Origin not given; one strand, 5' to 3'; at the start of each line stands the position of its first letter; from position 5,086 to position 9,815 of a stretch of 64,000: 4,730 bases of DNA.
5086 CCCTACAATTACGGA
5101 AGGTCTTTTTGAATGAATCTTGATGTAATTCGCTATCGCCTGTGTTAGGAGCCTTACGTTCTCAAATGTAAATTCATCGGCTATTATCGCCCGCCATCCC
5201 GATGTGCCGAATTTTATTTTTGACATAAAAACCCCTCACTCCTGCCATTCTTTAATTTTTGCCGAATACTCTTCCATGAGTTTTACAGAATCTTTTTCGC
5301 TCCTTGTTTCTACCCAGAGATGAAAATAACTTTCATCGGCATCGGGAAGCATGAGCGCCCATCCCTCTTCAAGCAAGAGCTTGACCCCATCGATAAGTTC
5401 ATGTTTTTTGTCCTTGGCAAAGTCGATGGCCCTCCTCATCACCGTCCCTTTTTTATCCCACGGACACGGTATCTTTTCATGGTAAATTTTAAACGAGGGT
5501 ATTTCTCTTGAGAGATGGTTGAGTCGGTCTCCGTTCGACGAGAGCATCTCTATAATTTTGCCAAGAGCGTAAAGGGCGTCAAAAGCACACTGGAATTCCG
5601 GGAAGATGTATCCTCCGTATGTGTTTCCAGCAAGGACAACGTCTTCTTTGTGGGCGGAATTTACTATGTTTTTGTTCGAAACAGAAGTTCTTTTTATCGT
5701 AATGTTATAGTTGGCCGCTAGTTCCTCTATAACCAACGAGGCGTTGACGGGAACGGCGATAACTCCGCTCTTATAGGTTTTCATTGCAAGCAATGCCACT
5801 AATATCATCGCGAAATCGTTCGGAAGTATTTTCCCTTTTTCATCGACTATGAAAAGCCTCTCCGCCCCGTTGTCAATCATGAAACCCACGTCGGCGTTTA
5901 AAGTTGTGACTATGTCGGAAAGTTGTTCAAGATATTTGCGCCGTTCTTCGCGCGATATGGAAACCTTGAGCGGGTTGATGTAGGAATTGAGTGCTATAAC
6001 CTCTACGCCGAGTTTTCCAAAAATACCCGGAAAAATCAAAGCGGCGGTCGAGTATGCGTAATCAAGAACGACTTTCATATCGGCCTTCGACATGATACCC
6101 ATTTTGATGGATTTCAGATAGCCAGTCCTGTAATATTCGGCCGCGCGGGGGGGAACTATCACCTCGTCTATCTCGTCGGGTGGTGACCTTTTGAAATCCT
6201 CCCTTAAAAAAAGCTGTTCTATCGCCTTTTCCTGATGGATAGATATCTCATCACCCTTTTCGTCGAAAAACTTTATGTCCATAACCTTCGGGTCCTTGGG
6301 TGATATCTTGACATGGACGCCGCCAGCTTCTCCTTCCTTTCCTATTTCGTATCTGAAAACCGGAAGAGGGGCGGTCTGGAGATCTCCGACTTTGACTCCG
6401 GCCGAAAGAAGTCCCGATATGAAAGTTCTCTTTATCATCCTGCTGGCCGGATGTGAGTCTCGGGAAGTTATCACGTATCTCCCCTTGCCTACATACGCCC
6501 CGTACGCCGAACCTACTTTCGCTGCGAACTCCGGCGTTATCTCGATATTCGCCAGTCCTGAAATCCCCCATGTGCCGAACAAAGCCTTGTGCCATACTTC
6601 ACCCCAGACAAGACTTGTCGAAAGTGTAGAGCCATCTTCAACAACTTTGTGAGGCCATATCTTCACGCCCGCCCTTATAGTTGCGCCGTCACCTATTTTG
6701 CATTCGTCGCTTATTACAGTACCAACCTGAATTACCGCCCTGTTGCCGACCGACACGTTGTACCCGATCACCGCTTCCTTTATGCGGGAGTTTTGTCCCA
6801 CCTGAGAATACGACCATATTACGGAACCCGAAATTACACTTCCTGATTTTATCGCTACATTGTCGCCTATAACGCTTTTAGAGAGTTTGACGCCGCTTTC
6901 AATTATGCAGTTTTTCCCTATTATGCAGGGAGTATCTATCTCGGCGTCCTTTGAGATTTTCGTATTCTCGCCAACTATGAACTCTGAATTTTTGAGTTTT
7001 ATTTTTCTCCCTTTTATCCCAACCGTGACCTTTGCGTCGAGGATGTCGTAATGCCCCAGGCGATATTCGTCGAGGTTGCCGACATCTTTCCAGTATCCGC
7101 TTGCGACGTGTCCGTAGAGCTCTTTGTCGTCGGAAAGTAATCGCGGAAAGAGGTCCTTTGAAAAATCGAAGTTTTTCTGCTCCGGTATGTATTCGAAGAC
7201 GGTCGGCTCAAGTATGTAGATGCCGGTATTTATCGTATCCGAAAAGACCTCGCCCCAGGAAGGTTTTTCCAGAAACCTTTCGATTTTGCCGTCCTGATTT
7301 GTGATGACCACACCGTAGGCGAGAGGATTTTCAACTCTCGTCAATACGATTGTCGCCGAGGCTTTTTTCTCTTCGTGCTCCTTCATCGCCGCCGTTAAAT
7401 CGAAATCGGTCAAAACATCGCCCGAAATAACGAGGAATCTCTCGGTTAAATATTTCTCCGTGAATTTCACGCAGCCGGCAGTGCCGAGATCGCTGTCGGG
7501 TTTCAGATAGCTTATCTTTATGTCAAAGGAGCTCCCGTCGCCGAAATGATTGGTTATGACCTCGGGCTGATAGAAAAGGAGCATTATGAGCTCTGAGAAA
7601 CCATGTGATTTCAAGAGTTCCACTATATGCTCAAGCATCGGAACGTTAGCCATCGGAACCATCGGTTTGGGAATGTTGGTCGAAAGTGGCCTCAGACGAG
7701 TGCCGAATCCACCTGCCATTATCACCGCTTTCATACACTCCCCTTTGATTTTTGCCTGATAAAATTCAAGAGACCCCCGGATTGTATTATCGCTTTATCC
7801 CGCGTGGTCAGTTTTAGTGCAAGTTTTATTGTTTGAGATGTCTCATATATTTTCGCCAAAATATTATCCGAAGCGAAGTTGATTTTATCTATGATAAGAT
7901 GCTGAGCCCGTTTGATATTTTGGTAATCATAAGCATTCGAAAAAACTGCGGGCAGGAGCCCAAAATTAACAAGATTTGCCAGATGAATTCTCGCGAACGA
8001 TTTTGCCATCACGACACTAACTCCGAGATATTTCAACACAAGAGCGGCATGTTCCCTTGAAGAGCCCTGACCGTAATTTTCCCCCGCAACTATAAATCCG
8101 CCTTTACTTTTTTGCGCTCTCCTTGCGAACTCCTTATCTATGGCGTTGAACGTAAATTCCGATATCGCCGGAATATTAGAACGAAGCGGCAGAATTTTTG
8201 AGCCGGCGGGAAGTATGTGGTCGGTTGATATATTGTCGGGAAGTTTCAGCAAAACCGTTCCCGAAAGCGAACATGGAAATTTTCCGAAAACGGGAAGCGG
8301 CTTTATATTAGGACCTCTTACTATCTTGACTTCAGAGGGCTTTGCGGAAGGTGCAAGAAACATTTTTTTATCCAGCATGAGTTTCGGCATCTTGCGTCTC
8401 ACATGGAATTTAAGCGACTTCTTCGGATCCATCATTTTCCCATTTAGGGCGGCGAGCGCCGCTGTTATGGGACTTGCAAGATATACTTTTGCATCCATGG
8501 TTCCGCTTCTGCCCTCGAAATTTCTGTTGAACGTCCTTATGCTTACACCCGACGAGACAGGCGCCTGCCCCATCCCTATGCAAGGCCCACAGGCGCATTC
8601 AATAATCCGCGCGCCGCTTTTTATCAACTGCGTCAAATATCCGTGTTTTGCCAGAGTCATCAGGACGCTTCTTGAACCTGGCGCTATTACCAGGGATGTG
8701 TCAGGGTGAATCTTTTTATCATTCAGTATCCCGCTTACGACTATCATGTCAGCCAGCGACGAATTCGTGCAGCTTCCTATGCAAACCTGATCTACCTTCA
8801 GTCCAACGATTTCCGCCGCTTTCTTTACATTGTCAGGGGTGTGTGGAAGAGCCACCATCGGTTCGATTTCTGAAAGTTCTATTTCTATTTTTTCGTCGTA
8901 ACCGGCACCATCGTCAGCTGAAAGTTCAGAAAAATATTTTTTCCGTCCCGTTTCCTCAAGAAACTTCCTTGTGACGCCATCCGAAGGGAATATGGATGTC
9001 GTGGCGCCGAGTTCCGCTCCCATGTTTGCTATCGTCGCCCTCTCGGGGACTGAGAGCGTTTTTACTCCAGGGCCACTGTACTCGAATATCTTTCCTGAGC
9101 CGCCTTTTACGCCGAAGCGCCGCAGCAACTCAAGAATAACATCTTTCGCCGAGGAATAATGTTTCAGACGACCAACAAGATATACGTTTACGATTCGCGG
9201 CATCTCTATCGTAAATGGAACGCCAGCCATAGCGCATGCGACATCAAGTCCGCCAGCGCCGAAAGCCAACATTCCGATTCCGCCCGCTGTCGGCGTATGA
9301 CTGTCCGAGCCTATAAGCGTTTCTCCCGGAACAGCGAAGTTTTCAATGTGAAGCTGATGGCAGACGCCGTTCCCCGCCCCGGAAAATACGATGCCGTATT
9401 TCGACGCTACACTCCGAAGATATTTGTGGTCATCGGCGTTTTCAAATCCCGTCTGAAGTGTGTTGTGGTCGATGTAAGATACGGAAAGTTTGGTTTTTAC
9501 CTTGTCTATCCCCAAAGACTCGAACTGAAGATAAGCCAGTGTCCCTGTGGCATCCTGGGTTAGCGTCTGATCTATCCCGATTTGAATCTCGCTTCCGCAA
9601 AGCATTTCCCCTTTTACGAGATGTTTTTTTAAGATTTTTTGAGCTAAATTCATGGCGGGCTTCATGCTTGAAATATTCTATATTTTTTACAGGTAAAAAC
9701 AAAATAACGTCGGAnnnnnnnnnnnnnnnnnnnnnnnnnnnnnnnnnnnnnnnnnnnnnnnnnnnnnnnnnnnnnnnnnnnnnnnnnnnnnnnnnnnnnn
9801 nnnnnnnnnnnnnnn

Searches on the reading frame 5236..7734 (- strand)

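Call 78: search_protein_families(library=pfam, proteins=[window:5236-7734:-], max_evalue=0.0001)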
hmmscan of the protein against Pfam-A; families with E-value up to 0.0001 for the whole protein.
window:5236-7734:- (832 aa): 8 families
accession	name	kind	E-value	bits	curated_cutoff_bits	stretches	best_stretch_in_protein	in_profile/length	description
PF00483.29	NTP_transferase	-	8.4e-55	186.4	21.2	1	2-231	1-242/245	Nucleotidyl transferase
PF02878.22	PGM_PMM_I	-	4.3e-26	91.7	22.5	1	384-515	2-137/138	Phosphoglucomutase/phosphomannomutase, alpha/beta/alpha domain I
PF25084.1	LbH_EIF2B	-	2.5e-20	72.9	54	1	255-353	7-105/105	EIF2B subunit epsilon LbH domain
PF00132.30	Hexapep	-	3.1e-15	55.6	27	2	253-285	3-35/36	Bacterial transferase hexapeptide (six repeats)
PF02879.22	PGM_PMM_II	-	1.7e-14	54.6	29.3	1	534-634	2-103/103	Phosphoglucomutase/phosphomannomutase, alpha/beta/alpha domain II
PF02880.22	PGM_PMM_III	-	7.2e-10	39.4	20.7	1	643-744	6-110/115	Phosphoglucomutase/phosphomannomutase, alpha/beta/alpha domain III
PF24894.1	Hexapep_GlmU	-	1.4e-08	35.2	23.3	1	269-335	18-83/104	GlmU-like, C-terminal hexapeptide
PF12804.13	NTP_transf_3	-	1.7e-07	32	27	1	3-133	1-123/160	MobA-like NTP transferase domain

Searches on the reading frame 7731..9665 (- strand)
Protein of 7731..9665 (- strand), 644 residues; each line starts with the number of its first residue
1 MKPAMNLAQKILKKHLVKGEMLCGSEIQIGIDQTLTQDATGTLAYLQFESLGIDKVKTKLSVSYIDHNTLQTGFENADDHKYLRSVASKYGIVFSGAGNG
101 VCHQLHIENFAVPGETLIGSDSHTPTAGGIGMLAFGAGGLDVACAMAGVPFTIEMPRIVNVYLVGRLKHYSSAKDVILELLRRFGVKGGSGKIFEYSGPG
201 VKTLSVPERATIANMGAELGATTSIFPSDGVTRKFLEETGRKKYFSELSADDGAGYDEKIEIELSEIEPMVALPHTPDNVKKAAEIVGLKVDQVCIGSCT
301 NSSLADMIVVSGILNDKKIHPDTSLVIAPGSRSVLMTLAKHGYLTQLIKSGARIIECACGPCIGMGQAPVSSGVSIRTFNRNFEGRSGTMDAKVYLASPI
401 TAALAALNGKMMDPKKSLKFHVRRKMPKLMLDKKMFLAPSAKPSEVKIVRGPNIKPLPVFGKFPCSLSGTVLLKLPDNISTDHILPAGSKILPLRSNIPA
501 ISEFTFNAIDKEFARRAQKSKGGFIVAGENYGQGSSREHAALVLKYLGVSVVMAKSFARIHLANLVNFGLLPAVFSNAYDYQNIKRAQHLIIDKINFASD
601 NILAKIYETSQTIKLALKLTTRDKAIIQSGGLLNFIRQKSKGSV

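Call 78: search_protein_families(library=pfam, proteins=[window:7731-9665:-], max_evalue=0.0001)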
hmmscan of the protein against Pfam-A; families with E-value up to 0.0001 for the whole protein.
window:7731-9665:- (644 aa): 2 families
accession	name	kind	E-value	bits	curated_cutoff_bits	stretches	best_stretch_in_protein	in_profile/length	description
PF00330.25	Aconitase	-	4.2e-105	352.8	28.7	2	9-281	1-301/463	Aconitase family (aconitate hydratase)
PF00694.25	Aconitase_C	-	7e-20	72.1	22.8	1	515-577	67-130/131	Aconitase C-terminal domain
